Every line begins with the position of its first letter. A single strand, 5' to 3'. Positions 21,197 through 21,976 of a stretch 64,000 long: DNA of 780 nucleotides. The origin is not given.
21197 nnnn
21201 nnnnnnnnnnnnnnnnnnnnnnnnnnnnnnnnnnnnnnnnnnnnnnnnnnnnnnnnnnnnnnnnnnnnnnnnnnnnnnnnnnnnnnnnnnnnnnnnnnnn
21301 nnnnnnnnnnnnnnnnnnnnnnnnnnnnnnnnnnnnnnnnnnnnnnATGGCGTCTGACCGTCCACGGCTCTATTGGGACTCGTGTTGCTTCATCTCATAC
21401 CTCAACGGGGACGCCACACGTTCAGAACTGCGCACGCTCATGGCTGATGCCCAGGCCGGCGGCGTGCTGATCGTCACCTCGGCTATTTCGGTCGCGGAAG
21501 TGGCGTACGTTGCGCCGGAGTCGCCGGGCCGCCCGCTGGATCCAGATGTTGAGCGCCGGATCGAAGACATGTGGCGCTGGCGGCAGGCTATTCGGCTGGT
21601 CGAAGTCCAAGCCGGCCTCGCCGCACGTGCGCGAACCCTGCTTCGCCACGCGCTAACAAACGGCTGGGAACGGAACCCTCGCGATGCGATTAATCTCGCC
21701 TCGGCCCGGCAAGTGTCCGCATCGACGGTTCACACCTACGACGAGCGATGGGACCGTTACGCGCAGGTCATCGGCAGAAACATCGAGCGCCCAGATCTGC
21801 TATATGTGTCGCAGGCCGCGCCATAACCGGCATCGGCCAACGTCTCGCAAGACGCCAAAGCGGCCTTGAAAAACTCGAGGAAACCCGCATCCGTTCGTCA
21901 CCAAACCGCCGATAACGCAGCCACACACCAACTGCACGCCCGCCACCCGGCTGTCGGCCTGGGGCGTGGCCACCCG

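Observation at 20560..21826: Unfamiliar partner gene translationally coupled to a PIN toxin, interrupted by an in-frame TGA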

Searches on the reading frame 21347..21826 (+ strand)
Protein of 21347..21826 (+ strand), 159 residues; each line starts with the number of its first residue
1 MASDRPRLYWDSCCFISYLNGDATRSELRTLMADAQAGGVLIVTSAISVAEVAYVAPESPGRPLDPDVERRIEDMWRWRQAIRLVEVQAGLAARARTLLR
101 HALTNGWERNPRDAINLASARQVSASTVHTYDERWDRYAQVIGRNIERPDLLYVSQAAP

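Call 6: search_protein_families(library=pfam, proteins=[window:21347-21823:+], max_evalue=1)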
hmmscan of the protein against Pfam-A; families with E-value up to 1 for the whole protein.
seq(159 aa): 2 families
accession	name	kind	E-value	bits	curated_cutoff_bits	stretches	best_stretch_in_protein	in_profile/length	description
PF01850.27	PIN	-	5e-14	53.4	23.6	1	9-139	2-118/120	PIN domain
PF08780.16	NTase_sub_bind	-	0.32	11.5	31.8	1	91-134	60-100/126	Nucleotidyltransferase substrate binding protein like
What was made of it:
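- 21347..21826 (+): PIN-domain (VapC-like) gene of 159 aa, overlapping the partner's stop by 11 nt. It carries a unique H116N change. Pfam PF01850, E=5e-14 (call 6).
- On PIN domain (Pfam PF01850), VapC-like toxin: E=5e-14, 53.4 bits against a cutoff of 23.6 (call 6).
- Checked: A PIN gene (Pfam PF01850, E=5e-14, call 6) starts at ATG 21347 and overlaps the partner's TGA stop (21355-57) by 11 nt, in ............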

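Call 7: search_protein_families(library=ncbifam, proteins=[window:21347-21823:+], max_evalue=1)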
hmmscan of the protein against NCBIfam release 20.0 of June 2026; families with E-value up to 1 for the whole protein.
seq(159 aa): 0 families

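Call 19: search_protein_families(library=padloc, proteins=[window:21347-21823:+], max_evalue=1)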
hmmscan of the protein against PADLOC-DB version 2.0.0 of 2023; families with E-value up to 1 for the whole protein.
seq(159 aa): 0 families
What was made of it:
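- On Known anti-phage defence systems (PADLOC-DB v2): No hits for the partner, the PIN or a distant partner homologue (call 19).
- No PADLOC defence model matches either protein (call 19).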

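Call 53: search_solved_structures(query=window:21347-21823:+, max_evalue=1)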
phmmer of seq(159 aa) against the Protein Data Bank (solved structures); distinct sequences matched with E-value up to 1: 0.

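Call 63: find_encoding_contigs(protein=window:21347-21826:+, flank=3000, max_places=10)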
Protein window:21347-21826:+ (159 aa): no gene with exactly this product is on record in the collection.
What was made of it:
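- Tried and rejected: An exact look-up of the window's PIN protein found no record (call 63).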
